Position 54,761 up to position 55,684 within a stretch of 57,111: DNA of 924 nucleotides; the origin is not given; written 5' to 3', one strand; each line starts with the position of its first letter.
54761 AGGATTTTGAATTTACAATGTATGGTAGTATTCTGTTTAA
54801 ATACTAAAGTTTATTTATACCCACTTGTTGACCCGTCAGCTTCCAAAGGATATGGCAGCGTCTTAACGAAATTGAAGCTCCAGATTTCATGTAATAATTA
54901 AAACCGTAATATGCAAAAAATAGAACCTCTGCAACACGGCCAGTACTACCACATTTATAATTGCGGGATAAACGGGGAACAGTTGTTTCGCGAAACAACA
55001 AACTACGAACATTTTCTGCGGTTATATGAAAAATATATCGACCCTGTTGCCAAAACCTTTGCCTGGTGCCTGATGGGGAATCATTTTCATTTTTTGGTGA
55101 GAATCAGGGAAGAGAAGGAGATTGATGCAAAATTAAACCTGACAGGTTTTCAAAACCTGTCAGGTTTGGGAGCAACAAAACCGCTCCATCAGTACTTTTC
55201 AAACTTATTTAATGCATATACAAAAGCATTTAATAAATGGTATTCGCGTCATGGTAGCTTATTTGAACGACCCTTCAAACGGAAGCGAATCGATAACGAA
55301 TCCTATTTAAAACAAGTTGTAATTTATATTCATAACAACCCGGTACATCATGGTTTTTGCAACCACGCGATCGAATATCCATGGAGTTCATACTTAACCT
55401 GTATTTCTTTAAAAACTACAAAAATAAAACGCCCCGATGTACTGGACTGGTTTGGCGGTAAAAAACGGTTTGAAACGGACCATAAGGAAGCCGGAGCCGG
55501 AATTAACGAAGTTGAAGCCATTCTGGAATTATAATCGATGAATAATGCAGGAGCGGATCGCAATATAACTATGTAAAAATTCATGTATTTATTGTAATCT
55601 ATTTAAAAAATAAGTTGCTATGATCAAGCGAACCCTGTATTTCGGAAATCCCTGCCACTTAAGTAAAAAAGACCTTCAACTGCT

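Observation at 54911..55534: Intact HUH/Y1 (IS200/RAYT-like) transposase gene inside the cas operon, between cas9 and cas1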

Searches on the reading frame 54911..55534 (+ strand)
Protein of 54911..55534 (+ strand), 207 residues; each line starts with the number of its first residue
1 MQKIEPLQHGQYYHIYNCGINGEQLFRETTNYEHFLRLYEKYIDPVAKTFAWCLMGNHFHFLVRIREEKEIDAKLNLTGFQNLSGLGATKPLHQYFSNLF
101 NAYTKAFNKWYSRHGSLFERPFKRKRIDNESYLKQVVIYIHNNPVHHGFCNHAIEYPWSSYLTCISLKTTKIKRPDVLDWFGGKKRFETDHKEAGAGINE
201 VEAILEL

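Call 3: search_protein_families(library=pfam, proteins=[window:54911-55534:+], max_evalue=0.01)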
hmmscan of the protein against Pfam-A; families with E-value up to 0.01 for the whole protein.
window:54911-55534:+ (207 aa): 1 family
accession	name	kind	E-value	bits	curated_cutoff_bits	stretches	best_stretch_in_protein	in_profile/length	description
PF01797.21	Y1_Tnp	-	0.0024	18.4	23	0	10-71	4-65/121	Transposase IS200 like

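Call 4: search_protein_families(library=ncbifam, proteins=[window:54911-55534:+], max_evalue=0.01)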
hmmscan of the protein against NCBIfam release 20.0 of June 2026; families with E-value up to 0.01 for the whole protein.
window:54911-55534:+ (207 aa): 1 family
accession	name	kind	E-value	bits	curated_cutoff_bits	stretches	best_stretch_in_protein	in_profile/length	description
NF047646.1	REP_Tyr_transpos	equivalog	1.2e-14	54.5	80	1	9-159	8-146/146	REP-associated tyrosine transposase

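Call 8: find_homologous_proteins(query=window:54911-55531:+)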
Query window:54911-55531:+ (207 aa): 3176 proteins with E <= 0.001 among 3232 candidates; the best 120 are listed.
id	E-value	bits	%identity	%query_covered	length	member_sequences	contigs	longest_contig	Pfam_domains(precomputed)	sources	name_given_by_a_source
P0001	2.7e-142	490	100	100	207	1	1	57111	-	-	-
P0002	1.3e-99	350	77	93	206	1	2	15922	-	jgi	jgi:putative transposase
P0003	1.2e-98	347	74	100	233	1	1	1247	-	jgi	jgi:putative transposase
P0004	3.6e-96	339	65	100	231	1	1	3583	-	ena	-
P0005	2.3e-95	336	71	100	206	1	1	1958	-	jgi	jgi:putative transposase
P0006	7.7e-91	321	67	100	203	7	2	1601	-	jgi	-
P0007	1.2e-89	318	67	100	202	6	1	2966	-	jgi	jgi:REP element-mobilizing transposase RayT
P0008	6.3e-89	315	69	100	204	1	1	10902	-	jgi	jgi:REP element-mobilizing transposase RayT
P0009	1.6e-85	304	64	100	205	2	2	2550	-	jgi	-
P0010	4.5e-85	303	64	100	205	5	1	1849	-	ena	-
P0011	6.4e-85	302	63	100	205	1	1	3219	-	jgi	-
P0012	9.1e-85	302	65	100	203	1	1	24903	-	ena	-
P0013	1.2e-83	298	63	100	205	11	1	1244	-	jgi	-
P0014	1.3e-83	298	65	100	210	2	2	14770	-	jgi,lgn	-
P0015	1.5e-83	298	65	100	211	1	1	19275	-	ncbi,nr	ncbi:MAG: hypothetical protein JXB00_20900 [Bacteroidales bacterium]|nr:hypothetical protein [Bacter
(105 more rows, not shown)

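Call 15: find_related_loci(query=A1, collection=genome_contigs, flank=10000)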
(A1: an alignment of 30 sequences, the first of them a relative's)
Query A1 (207 aa) in genome_contigs; peptide patterns used: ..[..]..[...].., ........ (x = any residue, [..] = any of these).
600 stretches matched a pattern (row limit reached: there are more); 546 encode a relative of the query (tblastn E <= 1e-3); the best 80 are kept; 80 distinct loci.
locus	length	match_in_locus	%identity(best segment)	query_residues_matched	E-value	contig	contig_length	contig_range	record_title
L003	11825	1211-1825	63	1-207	4e-85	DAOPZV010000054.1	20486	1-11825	MAG TPA_asm: Prolixibacteraceae bacterium isolate AMR_MDS_1279 NODE_2694_length_20486_cov_9.963095, whole genome shotgun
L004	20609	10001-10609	61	2-207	7e-83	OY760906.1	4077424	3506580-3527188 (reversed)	MAG: Bacteroidales bacterium isolate 68ad28d8-9785-4e35-8572-44786b46fd48 genome assembly, chromosome: 1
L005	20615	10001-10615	62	1-207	1e-81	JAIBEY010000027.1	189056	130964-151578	MAG: Prolixibacteraceae bacterium isolate BC_metabat.bin.24 BC_k141_41409, whole genome shotgun sequence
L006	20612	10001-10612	61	1-201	7e-81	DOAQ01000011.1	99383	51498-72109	MAG TPA_asm: Prolixibacteraceae bacterium isolate UBA12447 contig_2529, whole genome shotgun sequence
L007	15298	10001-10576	61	1-192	2e-80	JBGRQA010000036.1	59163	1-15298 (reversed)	MAG: Marinifilaceae bacterium isolate MAG7-MS28 MAG_Ocu_7_all_MS28_76, whole genome shotgun sequence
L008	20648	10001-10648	58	1-207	5e-80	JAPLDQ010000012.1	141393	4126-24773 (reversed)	MAG: Bacteroidetes bacterium isolate LacPavin_0920_WC57_MAG_34_20 LacPavin_0920_WC57_scaffold_690270, whole genome shotg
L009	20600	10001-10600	61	1-207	5e-80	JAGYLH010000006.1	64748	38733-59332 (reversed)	MAG: Bacteroidales bacterium isolate M50B88 6, whole genome shotgun sequence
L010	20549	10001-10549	68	10-191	5e-78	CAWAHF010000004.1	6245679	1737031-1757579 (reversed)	MAG: uncultured Bacteroidales bacterium isolate MFD02416.bin.1.317 genome assembly, contig: contig_49773, whole genome s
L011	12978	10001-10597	61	6-207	2e-77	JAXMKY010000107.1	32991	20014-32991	MAG: Bacteroidales bacterium isolate L4_metabat.bin.27 k141_183082, whole genome shotgun sequence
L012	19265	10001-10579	60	1-207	5e-77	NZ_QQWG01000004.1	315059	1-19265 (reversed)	Ancylomarina euxinus strain M1P NODE_4_length_315059_cov_39.6915, whole genome shotgun sequence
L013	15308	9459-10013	60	1-191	5e-77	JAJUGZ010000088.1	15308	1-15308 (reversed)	MAG: Bacteroidota bacterium isolate bin51 k141_280707_length_15308_cov_228.7551, whole genome shotgun sequence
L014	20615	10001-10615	59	1-205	1e-75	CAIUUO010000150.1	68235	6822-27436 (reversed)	MAG: uncultured Bacteroidia bacterium isolate Umea3p4_bin-0228 genome assembly, contig: bin-0228:150/304, whole genome s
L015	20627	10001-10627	56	1-207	4e-75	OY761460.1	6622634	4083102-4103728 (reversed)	MAG: Prolixibacteraceae bacterium isolate b0120b26-81c1-4e5c-b488-535878dd73d8 genome assembly, chromosome: 1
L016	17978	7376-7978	59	1-207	3e-74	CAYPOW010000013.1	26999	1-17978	MAG TPA_asm: uncultured Draconibacterium sp. isolate SRP191223_co1_1 genome assembly, contig: NODE_1414_length_26999_cov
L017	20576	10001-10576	58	6-207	2e-73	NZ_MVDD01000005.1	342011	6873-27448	Labilibaculum filiforme strain 59.16B 2648548680, whole genome shotgun sequence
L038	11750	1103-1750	48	6-193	1e-61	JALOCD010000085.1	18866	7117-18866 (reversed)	MAG: Prolixibacteraceae bacterium isolate SO_2017_LW4 bin 38 scaffold_5776_c1_LW137-91_2017, whole genome shotgun sequen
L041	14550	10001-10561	56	6-204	4e-61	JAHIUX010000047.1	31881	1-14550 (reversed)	MAG: Bacteroidetes bacterium isolate MM_PC_MetaG.mb.41 MM_PC_MetaG.mb.41_k141_969695, whole genome shotgun sequence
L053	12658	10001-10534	51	12-187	9e-50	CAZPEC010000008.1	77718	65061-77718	MAG TPA_asm: uncultured Akkermansia sp. isolate SRP290908_co2_203 genome assembly, contig: NODE_346_length_77718_cov_16.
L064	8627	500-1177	38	1-193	5e-44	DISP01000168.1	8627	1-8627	MAG TPA_asm: Bacteroidales bacterium UBA6207 UBA6207_contig_31080, whole genome shotgun sequence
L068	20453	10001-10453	48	4-161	6e-43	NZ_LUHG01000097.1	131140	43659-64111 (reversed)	Hydrotalea flava strain CCUG 51397 110_A2_NODE_7_length_131140_cov_290.067_ID_13, whole genome shotgun sequence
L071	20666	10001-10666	38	4-204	3e-42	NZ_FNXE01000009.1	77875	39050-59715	Paenimyroides aquimaris strain CGMCC 1.10825, whole genome shotgun sequence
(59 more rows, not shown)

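Call 56: find_encoding_contigs(protein=P0002, flank=8000, max_places=2)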
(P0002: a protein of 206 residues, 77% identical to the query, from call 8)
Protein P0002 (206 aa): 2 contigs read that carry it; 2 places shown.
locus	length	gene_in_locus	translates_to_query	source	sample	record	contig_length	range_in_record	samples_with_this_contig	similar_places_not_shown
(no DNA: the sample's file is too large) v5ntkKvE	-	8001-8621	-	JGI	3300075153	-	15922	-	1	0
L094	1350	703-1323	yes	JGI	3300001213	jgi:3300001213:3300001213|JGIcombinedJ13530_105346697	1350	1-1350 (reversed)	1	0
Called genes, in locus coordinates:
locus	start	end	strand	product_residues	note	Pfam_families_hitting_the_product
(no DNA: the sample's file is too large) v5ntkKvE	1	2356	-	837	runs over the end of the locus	PF00515:TPR_1 (faint), PF14938:SNAP (weak), PF17874:TPR_MalT (weak), PF13424:TPR_12, PF13424:TPR_12, PF00512:HisKA, PF02518:HATPase_c, PF00072:Response_reg, +3 more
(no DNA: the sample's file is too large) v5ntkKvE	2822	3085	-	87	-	-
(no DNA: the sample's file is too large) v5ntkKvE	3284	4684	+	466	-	PF00753:Lactamase_B, PF12706:Lactamase_B_2 (faint), PF16661:Lactamase_B_6 (weak), PF10996:Beta-Casp, PF07521:RMMBL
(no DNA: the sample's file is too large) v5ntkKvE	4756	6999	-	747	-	PF00754:F5_F8_type_C, PF22633:F5_F8_type_C_2 (weak), PF18676:MBG_2, PF18962:Por_Secre_tail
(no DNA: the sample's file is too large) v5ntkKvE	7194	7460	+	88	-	-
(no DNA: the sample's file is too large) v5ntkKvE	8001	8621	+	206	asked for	-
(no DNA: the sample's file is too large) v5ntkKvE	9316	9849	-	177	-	PF03602:Cons_hypoth95, PF05175:MTS, PF02086:MethyltransfD12 (weak), PF02475:TRM5-TYW2_MTfase (weak), PF09445:Methyltransf_15 (weak), PF13847:Methyltransf_31, PF13649:Methyltransf_25 (weak)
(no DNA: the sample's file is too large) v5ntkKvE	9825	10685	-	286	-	PF12864:DUF3822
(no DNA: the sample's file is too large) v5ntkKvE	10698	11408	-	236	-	-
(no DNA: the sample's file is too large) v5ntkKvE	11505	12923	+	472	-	PF05970:PIF1 (weak), PF13604:AAA_30, PF01443:Viral_helicase1 (faint), PF13245:AAA_19, PF13401:AAA_22 (weak), PF13538:UvrD_C_2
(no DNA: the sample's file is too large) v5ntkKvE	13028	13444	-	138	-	PF01894:YjbQ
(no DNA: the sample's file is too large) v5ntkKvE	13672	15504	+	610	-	PF00884:Sulfatase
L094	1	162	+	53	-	?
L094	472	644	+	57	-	-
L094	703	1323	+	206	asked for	-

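Call 57: find_encoding_contigs(protein=P0008, flank=8000, max_places=2)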
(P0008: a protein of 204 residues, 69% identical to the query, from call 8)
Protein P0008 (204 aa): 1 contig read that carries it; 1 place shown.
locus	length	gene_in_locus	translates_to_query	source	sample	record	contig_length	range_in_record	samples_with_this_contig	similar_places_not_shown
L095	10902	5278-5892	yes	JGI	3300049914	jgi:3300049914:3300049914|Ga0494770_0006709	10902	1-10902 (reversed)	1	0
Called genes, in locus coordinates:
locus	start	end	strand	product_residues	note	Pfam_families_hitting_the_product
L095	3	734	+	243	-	?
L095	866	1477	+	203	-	PF01380:SIS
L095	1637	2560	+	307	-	PF00294:PfkB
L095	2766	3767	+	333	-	PF04055:Radical_SAM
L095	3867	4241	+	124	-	PF09345:SiaC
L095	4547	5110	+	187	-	PF11667:DUF3267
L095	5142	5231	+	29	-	-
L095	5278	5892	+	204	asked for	-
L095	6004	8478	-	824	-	PF02837:Glyco_hydro_2_N, PF22666:Glyco_hydro_2_N2 (weak), PF07691:PA14, PF00703:Glyco_hydro_2, PF02836:Glyco_hydro_2_C, PF16355:DUF4982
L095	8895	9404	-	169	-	-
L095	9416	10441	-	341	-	PF00930:DPPIV_N (faint), PF25174:Beta-prop_THOC3 (faint), PF26550:Tricorn_2nd, PF26549:Tricorn_N, PF07676:PD40 (weak)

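Call 63: search_solved_structures(query=A1, max_evalue=1, show_alignments=1)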
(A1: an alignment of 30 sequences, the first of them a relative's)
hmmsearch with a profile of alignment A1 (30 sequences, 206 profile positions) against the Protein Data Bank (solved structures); distinct sequences matched with E-value up to 1: 8.
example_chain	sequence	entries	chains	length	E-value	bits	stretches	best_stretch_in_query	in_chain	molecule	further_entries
4er8_A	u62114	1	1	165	0.0017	21.4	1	118-163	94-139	TnpArep for protein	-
3h60_A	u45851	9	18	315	0.03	17.3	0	53-118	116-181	Serine/threonine-protein phosphatase 5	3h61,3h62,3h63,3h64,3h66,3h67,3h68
1s95_A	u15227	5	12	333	0.036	17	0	53-118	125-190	Serine/threonine protein phosphatase 5 | Serine/threonine-protein phosphatase 5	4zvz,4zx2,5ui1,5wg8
5hpe_A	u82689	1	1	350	0.042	16.8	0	53-118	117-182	Serine/threonine-protein phosphatase 5,Hsp90 co-chaperone Cdc37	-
1wao_1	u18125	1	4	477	0.087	15.8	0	53-118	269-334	SERINE/THREONINE PROTEIN PHOSPHATASE 5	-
7zr5_P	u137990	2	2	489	0.09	15.7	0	53-118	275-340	Serine/threonine-protein phosphatase 5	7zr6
8gae_E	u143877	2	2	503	0.14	15.1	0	53-118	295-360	Serine/threonine-protein phosphatase 5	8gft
4ja7_A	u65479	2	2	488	0.19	14.6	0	53-118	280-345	Serine/threonine-protein phosphatase 5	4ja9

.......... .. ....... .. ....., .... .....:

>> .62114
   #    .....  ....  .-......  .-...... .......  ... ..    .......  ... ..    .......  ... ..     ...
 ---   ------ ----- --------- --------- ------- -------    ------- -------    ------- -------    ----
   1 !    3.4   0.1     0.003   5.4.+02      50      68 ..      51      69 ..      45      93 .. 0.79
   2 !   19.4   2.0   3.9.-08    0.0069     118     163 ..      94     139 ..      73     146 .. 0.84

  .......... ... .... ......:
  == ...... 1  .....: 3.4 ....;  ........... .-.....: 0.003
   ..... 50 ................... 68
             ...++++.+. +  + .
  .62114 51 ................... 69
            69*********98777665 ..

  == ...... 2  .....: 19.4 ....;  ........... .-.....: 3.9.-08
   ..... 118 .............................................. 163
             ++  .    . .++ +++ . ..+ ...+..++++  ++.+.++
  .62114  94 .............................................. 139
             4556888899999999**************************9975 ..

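Call 68: search_protein_families(library=ncbifam, proteins=[L068:10001-10591:+, L053:9983-10591:+], max_evalue=0.01)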
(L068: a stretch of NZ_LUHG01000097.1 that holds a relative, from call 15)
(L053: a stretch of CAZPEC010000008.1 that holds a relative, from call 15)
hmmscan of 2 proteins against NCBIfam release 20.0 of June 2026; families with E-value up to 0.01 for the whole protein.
L068:10001-10591:+ (197 aa): 2 families
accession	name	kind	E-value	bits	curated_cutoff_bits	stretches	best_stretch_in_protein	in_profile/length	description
NF047646.1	REP_Tyr_transpos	equivalog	2.5e-19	69.6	80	1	6-149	8-146/146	REP-associated tyrosine transposase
NF053815.1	teico_TcaA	equivalog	0.0087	14.9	550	0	69-122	344-398/463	membrane-associated protein TcaA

L053:9983-10591:+ (203 aa): 1 family
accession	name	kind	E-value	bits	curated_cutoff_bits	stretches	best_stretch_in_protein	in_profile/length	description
NF047646.1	REP_Tyr_transpos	equivalog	1.1e-18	67.6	80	1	15-158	19-146/146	REP-associated tyrosine transposase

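Call 69: search_protein_families(library=padloc, proteins=[window:54911-55531:+, L068:10001-10591:+], max_evalue=0.01)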
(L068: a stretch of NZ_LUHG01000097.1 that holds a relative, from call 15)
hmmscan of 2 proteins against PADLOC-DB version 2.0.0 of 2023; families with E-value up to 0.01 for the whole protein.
window:54911-55531:+ (207 aa): 0 families

L068:10001-10591:+ (197 aa): 0 families

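Call 70: predict_structure(alignment_id=A1)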
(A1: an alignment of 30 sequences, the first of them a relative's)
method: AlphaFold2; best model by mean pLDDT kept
length: 207 residues; sequences in the alignment: 30
mean_pLDDT: 87.0   pTM: 0.83
mean pLDDT of the five models: 87.0, 86.6, 86.2, 85.8, 77.2
residues with pLDDT >= 90: 132; 70-90: 46; 50-70: 25; < 50: 4
segments of 3 or more residues with pLDDT < 50: none
pLDDT, mean of each block of 10 residues (from residue 1): 80 95 92 95 95 95 95 76 58 95 97 94 92 92 90 91 81 87 91 70 59
secondary structure, 60 per line:
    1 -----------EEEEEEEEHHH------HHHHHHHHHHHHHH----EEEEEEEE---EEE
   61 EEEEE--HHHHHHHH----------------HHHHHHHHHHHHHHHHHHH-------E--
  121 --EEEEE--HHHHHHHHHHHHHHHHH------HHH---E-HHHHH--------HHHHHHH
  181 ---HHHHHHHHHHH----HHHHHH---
elements in order: E12-19 H29-42 E47-54 E58-65 H68-75 H92-110 E123-127 H130-146 H161-165 H174-180 H184-194 H199-204

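Call 74: fold_search(model_id=the predicted structure, library=pdb)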
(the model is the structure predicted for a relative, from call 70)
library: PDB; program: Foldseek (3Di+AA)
matches with E <= 10: 1079; with E <= 0.001: 13
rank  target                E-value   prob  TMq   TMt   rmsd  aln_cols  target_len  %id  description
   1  4er8_A                1.8e-08  1.00  0.58  0.72   4.6       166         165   18  Structure of the REP associates tyrosine transposase bound to a REP hairpin (released 2012-08-15)
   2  2vjv_A                1.9e-04  1.00  0.41  0.64   7.8       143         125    8  Crystal structure of the IS608 transposase in complex with left end 26-mer DNA hairpin and a 6-mer DNA representing th (released 2008-02-19)
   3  2a6m_B                2.2e-04  1.00  0.41  0.55   9.5       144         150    8  Crystal Structure of the ISHp608 Transposase (released 2005-10-25)
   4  2xm3_A                3.5e-04  1.00  0.36  0.54  10.2       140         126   14  Deinococcus radiodurans ISDra2 Transposase Left end DNA complex (released 2010-10-13)
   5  2xma_B                4.0e-04  1.00  0.40  0.57   7.9       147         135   12  DEINOCOCCUS RADIODURANS ISDRA2 TRANSPOSASE RIGHT END DNA COMPLEX (released 2010-10-13)
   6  2xma_A                4.0e-04  1.00  0.40  0.56   9.5       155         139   12  DEINOCOCCUS RADIODURANS ISDRA2 TRANSPOSASE RIGHT END DNA COMPLEX (released 2010-10-13)
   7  2a6o_A                4.5e-04  1.00  0.40  0.54   9.0       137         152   11  Crystal Structure of the ISHp608 Transposase in Complex with Stem-loop DNA (released 2005-10-25)
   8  2xm3_C                5.6e-04  1.00  0.39  0.59   7.0       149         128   11  Deinococcus radiodurans ISDra2 Transposase Left end DNA complex (released 2010-10-13)
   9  2xma_E                5.6e-04  1.00  0.39  0.55   9.6       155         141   12  DEINOCOCCUS RADIODURANS ISDRA2 TRANSPOSASE RIGHT END DNA COMPLEX (released 2010-10-13)
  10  2xo6_D                6.3e-04  1.00  0.34  0.49   9.7       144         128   13  DEINOCOCCUS RADIODURANS ISDRA2 TRANSPOSASE Y132F MUTANT COMPLEXED WITH LEFT END RECOGNITION AND CLEAVAGE SITE (released 2010-10-13)
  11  2xqc_D                7.1e-04  1.00  0.39  0.58   8.9       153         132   11  DEINOCOCCUS RADIODURANS ISDRA2 TRANSPOSASE COMPLEXED WITH LEFT END RECOGNITION AND CLEAVAGE SITE AND ZN (released 2010-10-13)
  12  2vih_B                8.0e-04  1.00  0.41  0.62   7.2       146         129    8  CRYSTAL STRUCTURE OF THE IS608 TRANSPOSASE IN COMPLEX WITH Left END 26-MER DNA (released 2008-02-19)
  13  2xo6_A                8.5e-04  1.00  0.33  0.47  10.2       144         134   15  DEINOCOCCUS RADIODURANS ISDRA2 TRANSPOSASE Y132F MUTANT COMPLEXED WITH LEFT END RECOGNITION AND CLEAVAGE SITE (released 2010-10-13)
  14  2xm3_D                1.1e-03  1.00  0.39  0.59   5.6       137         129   11  Deinococcus radiodurans ISDra2 Transposase Left end DNA complex (released 2010-10-13)
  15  2xm3_B                1.1e-03  1.00  0.39  0.58   5.6       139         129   12  Deinococcus radiodurans ISDra2 Transposase Left end DNA complex (released 2010-10-13)
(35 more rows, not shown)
